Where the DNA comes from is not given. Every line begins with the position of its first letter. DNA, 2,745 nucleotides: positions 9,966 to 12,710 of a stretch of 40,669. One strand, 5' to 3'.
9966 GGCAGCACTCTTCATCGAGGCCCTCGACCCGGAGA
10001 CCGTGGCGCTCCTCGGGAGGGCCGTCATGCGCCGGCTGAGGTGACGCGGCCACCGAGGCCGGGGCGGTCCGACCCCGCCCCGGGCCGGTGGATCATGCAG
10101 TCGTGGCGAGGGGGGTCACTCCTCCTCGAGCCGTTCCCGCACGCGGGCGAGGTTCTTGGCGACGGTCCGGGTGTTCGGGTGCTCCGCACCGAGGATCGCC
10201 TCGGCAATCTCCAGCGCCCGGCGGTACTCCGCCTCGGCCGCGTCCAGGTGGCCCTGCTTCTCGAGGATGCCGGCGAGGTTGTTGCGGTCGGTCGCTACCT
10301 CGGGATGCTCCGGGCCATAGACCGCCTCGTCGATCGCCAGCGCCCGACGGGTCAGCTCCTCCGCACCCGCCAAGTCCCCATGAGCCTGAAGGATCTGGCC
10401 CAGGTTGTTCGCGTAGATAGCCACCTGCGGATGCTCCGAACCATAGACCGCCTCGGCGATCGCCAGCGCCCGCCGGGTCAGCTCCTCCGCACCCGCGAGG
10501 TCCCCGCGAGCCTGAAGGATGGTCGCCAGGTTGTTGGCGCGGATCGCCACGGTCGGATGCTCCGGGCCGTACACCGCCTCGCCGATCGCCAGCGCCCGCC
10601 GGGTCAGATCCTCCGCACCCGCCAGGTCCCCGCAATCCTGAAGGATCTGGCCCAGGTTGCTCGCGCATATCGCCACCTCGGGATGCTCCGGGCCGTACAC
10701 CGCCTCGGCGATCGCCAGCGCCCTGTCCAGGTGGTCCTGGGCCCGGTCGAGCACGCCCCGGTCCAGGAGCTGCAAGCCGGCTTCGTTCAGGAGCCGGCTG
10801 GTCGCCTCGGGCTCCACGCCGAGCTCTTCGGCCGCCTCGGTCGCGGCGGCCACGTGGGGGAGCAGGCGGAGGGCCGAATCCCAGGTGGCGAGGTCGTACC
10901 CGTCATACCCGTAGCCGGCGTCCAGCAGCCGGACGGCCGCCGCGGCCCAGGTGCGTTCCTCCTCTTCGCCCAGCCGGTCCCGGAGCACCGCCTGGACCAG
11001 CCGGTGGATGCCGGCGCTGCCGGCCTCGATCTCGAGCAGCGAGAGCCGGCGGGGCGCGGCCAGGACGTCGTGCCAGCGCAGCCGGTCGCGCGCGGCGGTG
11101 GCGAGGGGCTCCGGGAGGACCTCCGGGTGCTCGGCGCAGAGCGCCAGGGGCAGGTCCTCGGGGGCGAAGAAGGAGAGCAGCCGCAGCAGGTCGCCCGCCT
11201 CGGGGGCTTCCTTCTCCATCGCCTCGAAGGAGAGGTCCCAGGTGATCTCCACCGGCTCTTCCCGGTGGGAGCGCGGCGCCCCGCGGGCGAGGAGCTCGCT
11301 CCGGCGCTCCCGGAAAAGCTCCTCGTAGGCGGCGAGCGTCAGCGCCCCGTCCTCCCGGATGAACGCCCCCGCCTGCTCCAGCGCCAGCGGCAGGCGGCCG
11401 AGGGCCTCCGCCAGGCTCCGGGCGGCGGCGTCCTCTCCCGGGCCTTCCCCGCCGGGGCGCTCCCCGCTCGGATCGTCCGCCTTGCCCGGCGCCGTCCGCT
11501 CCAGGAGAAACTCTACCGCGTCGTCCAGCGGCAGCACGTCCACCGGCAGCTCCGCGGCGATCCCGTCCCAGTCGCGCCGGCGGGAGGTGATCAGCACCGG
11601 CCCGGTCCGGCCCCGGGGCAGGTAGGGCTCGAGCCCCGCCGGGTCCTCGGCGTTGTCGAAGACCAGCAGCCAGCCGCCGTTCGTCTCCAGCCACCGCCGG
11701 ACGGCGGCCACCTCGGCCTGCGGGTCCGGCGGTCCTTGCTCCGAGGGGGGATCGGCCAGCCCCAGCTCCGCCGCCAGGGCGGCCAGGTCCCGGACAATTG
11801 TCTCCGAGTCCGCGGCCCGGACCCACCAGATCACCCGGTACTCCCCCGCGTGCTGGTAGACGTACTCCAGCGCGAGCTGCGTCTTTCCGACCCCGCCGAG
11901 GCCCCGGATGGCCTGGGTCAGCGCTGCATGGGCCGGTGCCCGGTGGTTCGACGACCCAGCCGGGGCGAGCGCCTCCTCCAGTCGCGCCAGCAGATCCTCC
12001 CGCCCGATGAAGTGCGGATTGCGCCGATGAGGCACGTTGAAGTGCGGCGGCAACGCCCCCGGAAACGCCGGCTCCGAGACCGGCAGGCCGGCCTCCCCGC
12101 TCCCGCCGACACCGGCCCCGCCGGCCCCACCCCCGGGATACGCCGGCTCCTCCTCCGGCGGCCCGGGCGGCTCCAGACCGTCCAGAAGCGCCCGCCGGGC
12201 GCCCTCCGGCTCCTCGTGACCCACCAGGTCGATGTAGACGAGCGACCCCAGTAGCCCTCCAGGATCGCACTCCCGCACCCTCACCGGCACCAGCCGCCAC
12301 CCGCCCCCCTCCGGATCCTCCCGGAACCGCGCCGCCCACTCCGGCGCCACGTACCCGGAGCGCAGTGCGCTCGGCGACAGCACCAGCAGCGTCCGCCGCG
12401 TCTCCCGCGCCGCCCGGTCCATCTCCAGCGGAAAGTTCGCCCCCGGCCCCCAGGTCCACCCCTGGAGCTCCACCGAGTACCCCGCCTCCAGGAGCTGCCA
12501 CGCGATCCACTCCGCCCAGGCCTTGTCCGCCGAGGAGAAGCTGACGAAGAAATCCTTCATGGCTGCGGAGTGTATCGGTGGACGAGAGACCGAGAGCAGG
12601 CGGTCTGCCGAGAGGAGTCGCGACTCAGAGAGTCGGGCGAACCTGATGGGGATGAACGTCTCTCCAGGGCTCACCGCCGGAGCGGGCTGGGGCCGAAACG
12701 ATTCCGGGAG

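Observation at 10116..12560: Single-gene TIR / NB-ARC / TPR STAND protein: candidate NLR-like immune sensor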

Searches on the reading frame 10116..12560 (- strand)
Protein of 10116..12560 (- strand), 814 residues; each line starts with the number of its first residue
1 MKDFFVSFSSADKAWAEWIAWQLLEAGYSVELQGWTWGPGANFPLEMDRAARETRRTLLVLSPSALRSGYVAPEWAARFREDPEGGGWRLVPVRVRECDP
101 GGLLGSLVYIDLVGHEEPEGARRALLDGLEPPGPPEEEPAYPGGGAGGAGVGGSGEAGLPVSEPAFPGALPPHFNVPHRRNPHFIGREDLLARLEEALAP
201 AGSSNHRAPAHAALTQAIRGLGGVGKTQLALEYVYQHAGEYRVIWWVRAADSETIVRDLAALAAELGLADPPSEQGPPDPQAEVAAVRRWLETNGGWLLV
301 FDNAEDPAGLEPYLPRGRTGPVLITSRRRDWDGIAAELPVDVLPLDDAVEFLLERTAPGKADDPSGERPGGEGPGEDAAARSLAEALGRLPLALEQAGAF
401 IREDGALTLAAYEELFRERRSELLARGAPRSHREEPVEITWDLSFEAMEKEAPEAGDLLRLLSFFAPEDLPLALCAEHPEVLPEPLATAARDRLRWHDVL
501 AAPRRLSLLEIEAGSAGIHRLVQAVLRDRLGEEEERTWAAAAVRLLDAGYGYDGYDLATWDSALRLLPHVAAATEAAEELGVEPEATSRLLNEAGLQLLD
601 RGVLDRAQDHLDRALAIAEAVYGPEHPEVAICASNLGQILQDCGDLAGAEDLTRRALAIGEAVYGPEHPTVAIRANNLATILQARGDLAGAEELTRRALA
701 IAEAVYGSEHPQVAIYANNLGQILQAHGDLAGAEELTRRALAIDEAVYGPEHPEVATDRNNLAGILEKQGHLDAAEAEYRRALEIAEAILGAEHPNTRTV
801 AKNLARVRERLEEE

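Call 3: search_protein_families(library=pfam, proteins=[window:10116-12560:-], max_evalue=0.01)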
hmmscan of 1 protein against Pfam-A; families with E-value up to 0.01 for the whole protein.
window:10116-12560:- (814 aa): 16 families
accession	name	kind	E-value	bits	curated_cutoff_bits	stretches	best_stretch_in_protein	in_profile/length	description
PF13424.12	TPR_12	-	1.1e-51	173.4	30.1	5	675-745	6-76/77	Tetratricopeptide repeat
PF13374.12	TPR_10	-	2.2e-45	151.8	27.5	5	674-711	4-41/42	Tetratricopeptide repeat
PF24885.1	TPR_NPHP3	-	2.2e-39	135.7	100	3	585-702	96-213/239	Nephrocystin-3 TPR domain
PF13676.11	TIR_2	-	9e-30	104.1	28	1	4-123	1-120/122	TIR domain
PF07719.23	TPR_2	-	5.2e-13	48.5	27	2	716-745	3-32/34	Tetratricopeptide repeat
PF17874.7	TPR_MalT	-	1.7e-11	44.4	45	2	574-703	67-192/336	MalT-like TPR region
PF00515.34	TPR_1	-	2e-09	37.3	27.8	0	760-786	5-31/34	Tetratricopeptide repeat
PF00931.28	NB-ARC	-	6.5e-06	26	23.5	1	217-403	22-207/248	NB-ARC domain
PF25000.1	DUF7779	-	1.8e-05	25.3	27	1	447-534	2-94/95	Domain of unknown function (DUF7779)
PF13181.12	TPR_8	-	2.7e-05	24.4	25.7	1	760-787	5-32/34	Tetratricopeptide repeat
PF13176.12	TPR_7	-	3e-05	24.2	27.9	0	761-788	4-31/36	Tetratricopeptide repeat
PF13431.12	TPR_17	-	0.00058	20.4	24.4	0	710-734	9-33/34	Tetratricopeptide repeat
PF13428.12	TPR_14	-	0.0016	19.4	23.5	0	762-785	7-30/44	Tetratricopeptide repeat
PF13401.12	AAA_22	-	0.0048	17.6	27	0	218-305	10-94/130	AAA domain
PF13432.12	TPR_16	-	0.0067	17.3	32.7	0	685-744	3-61/65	Tetratricopeptide repeat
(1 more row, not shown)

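Call 4: search_protein_families(library=padloc, proteins=[window:10116-12560:-], max_evalue=0.01)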
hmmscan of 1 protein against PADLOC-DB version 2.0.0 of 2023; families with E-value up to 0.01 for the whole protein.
window:10116-12560:- (814 aa): 0 families

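Call 5: search_protein_families(library=ncbifam, proteins=[window:10116-12560:-], max_evalue=0.01)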
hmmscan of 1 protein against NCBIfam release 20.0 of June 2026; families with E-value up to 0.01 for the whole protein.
window:10116-12560:- (814 aa): 8 families
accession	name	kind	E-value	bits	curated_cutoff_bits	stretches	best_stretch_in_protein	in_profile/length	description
NF040586.1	FxSxx_TPR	equivalog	3e-121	406.4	300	2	179-573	3-374/830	FxSxx-COOH system tetratricopeptide repeat protein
NF041717.1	HaaA_phane_TPR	equivalog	3.2e-13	48.7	1125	2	595-789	679-865/882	cyclophane-containing RiPP biosynthesis TPR protein HaaT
TIGR02521.1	type_IV_pilW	equivalog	3.3e-07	30.1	154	1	588-745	31-166/234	type IV pilus biogenesis/stability protein PilW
NF033920.0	C39_PA2778_fam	equivalog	3.3e-06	26.7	150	0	667-702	219-254/255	PA2778 family cysteine peptidase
TIGR02917.1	PEP_TPR_lipo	equivalog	2.5e-05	22.4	312.2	1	697-786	449-529/899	XrtA/PEP-CTERM system TPR-repeat protein PrsT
NF041399.1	XopAD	subfamily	0.00036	17.9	2000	1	608-792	559-742/2133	XopAD/skwp family type III secretion system effector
NF033758.1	gliding_GltE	equivalog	0.001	18.2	225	0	633-744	89-184/411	adventurous gliding motility TPR repeat lipoprotein GltE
NF053520.1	HK_Porph_FimS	equivalog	0.0018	16.6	600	0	605-741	141-271/618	sensor histidine kinase FimS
